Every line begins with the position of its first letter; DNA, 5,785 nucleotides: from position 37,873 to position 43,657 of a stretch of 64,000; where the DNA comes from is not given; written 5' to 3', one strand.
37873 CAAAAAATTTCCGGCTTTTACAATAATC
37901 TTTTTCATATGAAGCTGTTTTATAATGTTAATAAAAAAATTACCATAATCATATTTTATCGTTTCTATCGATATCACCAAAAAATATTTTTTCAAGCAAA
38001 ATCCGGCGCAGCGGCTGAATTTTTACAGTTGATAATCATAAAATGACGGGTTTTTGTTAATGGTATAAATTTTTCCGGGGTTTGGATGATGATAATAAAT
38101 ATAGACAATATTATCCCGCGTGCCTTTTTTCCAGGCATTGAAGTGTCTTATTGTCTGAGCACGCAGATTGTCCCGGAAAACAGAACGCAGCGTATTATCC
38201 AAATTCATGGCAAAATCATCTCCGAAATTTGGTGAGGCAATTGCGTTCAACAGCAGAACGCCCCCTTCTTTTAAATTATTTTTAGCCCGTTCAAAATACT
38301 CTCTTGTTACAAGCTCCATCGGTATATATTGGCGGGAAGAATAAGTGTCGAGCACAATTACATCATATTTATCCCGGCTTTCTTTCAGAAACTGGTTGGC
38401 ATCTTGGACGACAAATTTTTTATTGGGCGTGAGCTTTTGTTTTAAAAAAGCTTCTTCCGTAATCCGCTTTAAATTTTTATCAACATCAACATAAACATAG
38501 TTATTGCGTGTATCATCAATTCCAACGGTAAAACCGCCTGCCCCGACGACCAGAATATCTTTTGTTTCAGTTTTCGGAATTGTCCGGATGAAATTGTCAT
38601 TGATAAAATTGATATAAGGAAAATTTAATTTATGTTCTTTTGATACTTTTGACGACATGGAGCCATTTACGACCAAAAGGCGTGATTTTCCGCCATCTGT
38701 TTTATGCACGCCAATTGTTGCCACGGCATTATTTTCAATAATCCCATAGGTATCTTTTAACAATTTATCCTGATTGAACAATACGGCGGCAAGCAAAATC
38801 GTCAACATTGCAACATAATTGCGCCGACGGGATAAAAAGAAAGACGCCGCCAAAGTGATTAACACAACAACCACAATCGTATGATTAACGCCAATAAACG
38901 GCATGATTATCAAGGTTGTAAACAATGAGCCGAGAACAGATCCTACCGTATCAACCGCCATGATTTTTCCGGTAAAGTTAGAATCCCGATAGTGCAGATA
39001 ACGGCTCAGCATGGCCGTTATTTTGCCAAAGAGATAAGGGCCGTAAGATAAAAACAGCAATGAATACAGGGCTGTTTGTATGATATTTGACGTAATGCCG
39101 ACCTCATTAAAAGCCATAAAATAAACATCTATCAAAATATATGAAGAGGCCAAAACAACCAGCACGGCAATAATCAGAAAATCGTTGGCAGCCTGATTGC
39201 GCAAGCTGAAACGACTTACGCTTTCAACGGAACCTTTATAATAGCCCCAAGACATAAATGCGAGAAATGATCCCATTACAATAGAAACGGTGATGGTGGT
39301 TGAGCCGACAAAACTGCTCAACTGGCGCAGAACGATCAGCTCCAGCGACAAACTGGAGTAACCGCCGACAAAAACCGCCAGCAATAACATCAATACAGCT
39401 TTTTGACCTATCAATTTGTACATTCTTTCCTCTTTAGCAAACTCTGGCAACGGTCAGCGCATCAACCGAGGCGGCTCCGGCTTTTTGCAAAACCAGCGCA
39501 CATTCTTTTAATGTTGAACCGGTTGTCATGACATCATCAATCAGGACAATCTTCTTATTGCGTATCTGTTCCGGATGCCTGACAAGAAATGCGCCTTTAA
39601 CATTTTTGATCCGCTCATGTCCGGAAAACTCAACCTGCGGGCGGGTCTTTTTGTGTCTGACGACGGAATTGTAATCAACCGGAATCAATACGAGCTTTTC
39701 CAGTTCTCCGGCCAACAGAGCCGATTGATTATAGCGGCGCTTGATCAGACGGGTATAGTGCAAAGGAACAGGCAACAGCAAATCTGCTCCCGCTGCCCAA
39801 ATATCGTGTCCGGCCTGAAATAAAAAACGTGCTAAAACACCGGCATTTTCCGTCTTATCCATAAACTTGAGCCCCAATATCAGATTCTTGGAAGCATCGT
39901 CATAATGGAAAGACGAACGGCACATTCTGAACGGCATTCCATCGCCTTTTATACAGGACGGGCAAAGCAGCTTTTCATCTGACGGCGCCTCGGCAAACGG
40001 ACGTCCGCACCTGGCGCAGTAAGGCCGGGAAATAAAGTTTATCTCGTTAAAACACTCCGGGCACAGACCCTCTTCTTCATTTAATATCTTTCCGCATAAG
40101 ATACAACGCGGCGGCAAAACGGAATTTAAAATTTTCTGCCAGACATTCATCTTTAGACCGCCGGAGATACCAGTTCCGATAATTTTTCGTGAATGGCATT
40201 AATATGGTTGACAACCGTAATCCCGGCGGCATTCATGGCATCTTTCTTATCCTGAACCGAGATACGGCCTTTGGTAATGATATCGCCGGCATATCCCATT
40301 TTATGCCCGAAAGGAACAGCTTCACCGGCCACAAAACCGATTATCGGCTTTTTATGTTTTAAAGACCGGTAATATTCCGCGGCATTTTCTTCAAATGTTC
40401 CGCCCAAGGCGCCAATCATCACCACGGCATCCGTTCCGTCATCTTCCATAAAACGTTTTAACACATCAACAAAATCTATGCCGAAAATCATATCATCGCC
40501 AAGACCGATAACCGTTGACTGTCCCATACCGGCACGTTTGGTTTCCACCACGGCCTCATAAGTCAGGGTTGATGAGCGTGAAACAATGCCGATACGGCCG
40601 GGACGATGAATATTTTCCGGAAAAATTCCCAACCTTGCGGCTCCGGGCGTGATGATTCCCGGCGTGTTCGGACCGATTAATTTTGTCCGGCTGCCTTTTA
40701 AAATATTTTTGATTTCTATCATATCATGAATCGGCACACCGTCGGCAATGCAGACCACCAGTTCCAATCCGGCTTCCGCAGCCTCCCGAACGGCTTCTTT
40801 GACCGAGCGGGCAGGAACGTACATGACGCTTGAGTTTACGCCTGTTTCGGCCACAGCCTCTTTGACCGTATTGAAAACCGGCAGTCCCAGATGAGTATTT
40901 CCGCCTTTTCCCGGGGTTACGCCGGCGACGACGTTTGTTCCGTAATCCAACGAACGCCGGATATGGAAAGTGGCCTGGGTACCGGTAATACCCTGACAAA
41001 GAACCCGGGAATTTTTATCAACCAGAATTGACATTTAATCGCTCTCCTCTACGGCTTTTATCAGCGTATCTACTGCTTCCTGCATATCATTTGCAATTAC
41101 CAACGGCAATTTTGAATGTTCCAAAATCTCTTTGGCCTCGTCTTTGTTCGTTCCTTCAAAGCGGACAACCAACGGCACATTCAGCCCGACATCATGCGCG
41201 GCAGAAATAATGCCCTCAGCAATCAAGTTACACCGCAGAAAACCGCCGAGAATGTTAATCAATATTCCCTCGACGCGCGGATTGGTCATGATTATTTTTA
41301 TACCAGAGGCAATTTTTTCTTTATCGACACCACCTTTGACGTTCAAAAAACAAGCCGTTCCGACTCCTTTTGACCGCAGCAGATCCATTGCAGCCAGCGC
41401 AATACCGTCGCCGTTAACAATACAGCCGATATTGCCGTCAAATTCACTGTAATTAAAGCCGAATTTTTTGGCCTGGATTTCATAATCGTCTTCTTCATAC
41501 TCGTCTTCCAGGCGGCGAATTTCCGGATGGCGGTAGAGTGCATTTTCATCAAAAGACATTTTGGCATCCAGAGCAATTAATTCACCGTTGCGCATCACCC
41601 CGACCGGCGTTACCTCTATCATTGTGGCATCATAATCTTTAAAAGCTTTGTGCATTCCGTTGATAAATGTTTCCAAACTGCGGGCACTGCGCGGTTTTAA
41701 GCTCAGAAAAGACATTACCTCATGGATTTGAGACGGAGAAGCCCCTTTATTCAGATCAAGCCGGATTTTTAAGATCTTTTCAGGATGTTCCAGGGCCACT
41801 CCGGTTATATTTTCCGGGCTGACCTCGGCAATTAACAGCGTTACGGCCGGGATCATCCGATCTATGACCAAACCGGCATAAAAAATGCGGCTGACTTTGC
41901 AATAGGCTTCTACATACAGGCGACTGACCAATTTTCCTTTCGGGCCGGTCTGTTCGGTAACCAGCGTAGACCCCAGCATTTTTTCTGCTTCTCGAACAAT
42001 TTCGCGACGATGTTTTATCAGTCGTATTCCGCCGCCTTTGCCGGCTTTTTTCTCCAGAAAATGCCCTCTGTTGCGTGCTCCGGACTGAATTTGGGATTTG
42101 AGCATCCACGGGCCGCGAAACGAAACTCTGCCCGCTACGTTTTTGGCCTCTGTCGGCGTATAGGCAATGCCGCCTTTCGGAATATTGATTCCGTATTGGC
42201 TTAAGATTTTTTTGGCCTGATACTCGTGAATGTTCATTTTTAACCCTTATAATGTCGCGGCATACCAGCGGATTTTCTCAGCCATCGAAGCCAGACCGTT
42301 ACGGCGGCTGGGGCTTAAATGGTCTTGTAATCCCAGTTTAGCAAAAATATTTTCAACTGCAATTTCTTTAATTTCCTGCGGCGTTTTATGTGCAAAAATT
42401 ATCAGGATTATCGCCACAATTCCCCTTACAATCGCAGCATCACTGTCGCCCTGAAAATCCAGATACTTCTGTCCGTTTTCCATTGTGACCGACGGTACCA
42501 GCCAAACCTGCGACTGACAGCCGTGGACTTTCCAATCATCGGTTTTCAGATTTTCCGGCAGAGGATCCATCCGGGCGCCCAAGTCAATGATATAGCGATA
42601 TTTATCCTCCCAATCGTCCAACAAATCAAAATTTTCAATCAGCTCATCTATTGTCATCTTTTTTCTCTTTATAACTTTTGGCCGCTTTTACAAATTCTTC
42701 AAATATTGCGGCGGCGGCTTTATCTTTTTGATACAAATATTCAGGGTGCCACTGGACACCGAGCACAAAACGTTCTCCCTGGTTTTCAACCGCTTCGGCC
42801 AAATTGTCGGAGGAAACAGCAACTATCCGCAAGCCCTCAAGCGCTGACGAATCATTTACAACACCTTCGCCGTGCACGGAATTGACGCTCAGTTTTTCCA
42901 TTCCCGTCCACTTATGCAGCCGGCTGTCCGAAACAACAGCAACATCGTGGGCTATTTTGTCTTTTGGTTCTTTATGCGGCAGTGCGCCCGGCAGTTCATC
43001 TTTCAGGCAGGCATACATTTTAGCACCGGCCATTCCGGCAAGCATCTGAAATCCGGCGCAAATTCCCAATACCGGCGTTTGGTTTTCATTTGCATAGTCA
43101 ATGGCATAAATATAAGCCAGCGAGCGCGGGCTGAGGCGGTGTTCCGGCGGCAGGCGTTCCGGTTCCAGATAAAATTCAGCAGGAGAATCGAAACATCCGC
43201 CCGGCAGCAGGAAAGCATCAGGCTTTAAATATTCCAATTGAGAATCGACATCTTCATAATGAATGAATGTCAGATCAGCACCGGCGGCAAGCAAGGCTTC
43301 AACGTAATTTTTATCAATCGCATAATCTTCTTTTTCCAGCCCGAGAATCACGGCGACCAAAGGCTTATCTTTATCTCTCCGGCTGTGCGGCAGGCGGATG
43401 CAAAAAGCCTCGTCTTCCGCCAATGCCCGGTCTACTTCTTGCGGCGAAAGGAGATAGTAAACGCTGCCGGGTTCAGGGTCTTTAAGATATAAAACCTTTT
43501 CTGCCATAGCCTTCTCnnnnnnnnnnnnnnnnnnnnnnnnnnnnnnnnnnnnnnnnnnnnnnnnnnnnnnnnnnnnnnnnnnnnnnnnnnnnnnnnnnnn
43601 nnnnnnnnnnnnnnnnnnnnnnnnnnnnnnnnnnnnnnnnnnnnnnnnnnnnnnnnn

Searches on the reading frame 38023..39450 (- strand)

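Call 51: search_protein_families(library=pfam, proteins=[window:38023-39450:-], max_evalue=0.001)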
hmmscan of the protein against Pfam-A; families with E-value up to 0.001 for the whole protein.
window:38023-39450:- (475 aa): 1 family
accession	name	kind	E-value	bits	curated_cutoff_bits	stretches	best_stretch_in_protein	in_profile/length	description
PF01564.23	Spermine_synth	-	8.2e-10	39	22.9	1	295-429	18-156/186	Spermine/spermidine synthase domain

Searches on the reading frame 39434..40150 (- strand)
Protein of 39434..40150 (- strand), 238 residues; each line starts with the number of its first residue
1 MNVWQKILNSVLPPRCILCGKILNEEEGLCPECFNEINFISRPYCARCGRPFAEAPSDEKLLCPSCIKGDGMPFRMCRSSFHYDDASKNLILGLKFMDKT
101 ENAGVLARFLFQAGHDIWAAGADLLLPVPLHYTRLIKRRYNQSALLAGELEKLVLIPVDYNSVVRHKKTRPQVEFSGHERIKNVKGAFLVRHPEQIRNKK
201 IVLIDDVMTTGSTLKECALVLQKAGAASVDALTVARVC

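Call 51: search_protein_families(library=pfam, proteins=[window:39434-40150:-], max_evalue=0.001)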
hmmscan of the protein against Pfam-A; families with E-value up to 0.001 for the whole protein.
window:39434-40150:- (238 aa): 2 families
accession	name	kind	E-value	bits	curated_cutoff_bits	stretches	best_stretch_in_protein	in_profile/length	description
PF18912.6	DZR_2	-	3.3e-17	62.5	27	1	7-66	1-55/56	Double zinc ribbon domain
PF00156.33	Pribosyltran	-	1.9e-08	34.2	26.3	1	146-235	43-124/158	Phosphoribosyl transferase domain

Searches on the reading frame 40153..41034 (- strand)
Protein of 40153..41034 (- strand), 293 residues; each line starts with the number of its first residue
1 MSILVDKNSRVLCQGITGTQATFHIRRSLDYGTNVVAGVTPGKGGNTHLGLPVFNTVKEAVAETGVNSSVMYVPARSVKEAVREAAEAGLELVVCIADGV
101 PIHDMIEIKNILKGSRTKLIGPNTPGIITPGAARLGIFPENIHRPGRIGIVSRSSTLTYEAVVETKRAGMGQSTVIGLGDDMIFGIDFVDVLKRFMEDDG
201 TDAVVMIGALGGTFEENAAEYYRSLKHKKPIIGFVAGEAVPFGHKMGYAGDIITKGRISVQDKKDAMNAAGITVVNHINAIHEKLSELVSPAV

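Call 51: search_protein_families(library=pfam, proteins=[window:40153-41034:-], max_evalue=0.001)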
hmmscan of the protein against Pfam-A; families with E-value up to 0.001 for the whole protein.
window:40153-41034:- (293 aa): 4 families
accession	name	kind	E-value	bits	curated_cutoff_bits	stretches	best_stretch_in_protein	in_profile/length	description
PF02629.25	CoA_binding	-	4.7e-30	104.6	22.3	1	6-99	1-97/97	CoA binding domain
PF00549.24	Ligase_CoA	-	2.3e-17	63.8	24.5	1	151-271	1-126/128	CoA-ligase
PF13607.11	Succ_CoA_lig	-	1.3e-08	35.1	27.4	1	145-239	1-92/138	Succinyl-CoA ligase like flavodoxin domain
PF13380.12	CoA_binding_2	-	0.00029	21.7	22.8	0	36-128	30-114/116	CoA binding domain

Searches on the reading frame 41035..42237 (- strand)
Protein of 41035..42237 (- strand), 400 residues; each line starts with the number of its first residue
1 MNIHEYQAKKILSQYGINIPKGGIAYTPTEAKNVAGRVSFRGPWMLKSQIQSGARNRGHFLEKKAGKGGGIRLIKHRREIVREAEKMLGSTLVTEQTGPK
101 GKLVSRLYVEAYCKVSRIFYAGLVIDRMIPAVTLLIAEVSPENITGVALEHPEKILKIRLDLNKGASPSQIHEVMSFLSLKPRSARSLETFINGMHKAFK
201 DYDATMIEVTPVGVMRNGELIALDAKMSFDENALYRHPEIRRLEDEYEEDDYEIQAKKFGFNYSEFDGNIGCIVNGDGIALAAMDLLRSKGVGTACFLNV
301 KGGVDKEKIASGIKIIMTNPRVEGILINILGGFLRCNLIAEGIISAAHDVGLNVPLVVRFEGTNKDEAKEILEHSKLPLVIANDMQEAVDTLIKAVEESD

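Call 25: search_protein_families(library=ncbifam, proteins=[window:41035-42237:-], max_evalue=0.01)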
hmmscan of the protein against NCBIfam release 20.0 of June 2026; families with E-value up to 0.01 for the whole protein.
window:41035-42237:- (400 aa): 3 families
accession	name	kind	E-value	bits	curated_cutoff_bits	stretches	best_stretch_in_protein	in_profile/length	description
NF001913.0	PRK00696.1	equivalog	8.2e-120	400.3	370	1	1-398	1-387/388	ADP-forming succinate--CoA ligase subunit beta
TIGR01016.1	sucCoAbeta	subfamily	5.1e-113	377.9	375.55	1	1-396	1-385/386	succinate-CoA ligase subunit beta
NF010647.0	PRK14046.1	equivalog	4.9e-110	368.3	604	1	1-398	1-387/392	malate--CoA ligase subunit beta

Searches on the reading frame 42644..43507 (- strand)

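Call 6: search_protein_families(library=pfam, proteins=[window:42644-43507:-], max_evalue=0.01)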
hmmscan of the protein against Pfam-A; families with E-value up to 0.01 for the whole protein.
window:42644-43507:- (287 aa): 4 families
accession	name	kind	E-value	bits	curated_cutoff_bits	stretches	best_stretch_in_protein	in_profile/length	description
PF07722.19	Peptidase_C26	-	6.1e-31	108.3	20.5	1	60-256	21-219/219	Peptidase C26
PF00117.34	GATase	-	1.4e-19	70.9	22.8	1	64-273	9-188/190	Glutamine amidotransferase class-I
PF07685.20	GATase_3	-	0.0023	18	27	0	136-157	68-89/196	CobB/CobQ-like glutamine amidotransferase domain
PF13507.12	GATase_5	-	0.0091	15.6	27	0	138-217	85-166/260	CobB/CobQ-like glutamine amidotransferase domain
